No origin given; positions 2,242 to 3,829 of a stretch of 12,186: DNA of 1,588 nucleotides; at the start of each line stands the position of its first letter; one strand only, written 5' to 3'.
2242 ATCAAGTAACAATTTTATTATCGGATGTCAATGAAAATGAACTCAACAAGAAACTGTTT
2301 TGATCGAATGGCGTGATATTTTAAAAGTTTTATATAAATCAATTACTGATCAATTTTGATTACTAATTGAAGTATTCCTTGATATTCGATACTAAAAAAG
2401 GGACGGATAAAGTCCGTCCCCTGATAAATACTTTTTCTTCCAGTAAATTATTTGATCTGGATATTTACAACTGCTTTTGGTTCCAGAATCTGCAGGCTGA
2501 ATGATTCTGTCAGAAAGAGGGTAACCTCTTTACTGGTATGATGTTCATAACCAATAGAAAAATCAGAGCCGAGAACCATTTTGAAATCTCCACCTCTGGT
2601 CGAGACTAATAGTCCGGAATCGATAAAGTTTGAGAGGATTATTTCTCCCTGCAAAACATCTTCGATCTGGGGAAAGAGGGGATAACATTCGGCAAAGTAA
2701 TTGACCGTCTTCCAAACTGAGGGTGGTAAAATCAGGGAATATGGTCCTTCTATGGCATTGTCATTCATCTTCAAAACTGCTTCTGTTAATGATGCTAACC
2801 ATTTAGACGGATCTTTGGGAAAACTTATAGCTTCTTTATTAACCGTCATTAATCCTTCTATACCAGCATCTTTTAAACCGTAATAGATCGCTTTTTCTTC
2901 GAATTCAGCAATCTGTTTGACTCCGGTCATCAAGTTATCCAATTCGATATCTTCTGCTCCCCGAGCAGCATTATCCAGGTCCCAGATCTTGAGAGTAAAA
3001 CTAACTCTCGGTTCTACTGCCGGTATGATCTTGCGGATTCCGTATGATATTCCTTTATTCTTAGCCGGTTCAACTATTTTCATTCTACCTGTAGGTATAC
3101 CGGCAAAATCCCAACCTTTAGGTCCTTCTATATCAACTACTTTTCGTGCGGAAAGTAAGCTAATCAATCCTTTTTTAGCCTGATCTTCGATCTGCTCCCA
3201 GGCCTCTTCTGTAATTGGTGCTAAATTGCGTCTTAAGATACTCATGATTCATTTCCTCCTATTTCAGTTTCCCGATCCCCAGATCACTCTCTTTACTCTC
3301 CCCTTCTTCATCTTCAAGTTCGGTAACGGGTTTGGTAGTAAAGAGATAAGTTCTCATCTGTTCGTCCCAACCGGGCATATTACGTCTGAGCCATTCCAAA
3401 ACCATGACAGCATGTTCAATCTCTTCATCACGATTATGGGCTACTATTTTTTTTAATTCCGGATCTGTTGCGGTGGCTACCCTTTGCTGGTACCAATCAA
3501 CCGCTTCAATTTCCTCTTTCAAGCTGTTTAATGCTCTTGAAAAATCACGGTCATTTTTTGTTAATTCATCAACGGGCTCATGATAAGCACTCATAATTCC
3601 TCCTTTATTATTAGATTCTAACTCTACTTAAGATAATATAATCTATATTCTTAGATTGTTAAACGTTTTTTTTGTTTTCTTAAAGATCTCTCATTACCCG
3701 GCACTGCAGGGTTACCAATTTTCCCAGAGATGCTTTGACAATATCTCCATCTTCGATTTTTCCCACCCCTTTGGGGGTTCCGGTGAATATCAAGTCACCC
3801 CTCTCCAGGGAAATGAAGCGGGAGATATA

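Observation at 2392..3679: Family-1 encapsulin nanocompartment operon with EncFtn cargo carrying an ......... targeting peptide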

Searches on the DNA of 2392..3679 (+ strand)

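Call 61: search_dna_similar(query=window:2392-3679:+, collection=plasmids, mode=distant, max_rows=8)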
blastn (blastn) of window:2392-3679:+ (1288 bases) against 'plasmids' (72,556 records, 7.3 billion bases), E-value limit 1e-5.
Records with a match: 1; places in all: 1; records where one place covers at least 80% of the query: 0.
Best place of each record, by identity: 60-80% 1.
By first word of the organism name: Acetoanaerobium 1.
By predicted mobility (MOB-suite, as given by PLSDB): non-mobilizable 1.
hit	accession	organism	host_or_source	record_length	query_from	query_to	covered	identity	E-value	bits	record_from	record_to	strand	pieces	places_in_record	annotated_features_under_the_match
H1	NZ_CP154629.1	Acetoanaerobium noterae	cell culture,Sludge of a digestion ...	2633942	712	1221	40%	66.4%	4e-32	148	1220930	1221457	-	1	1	none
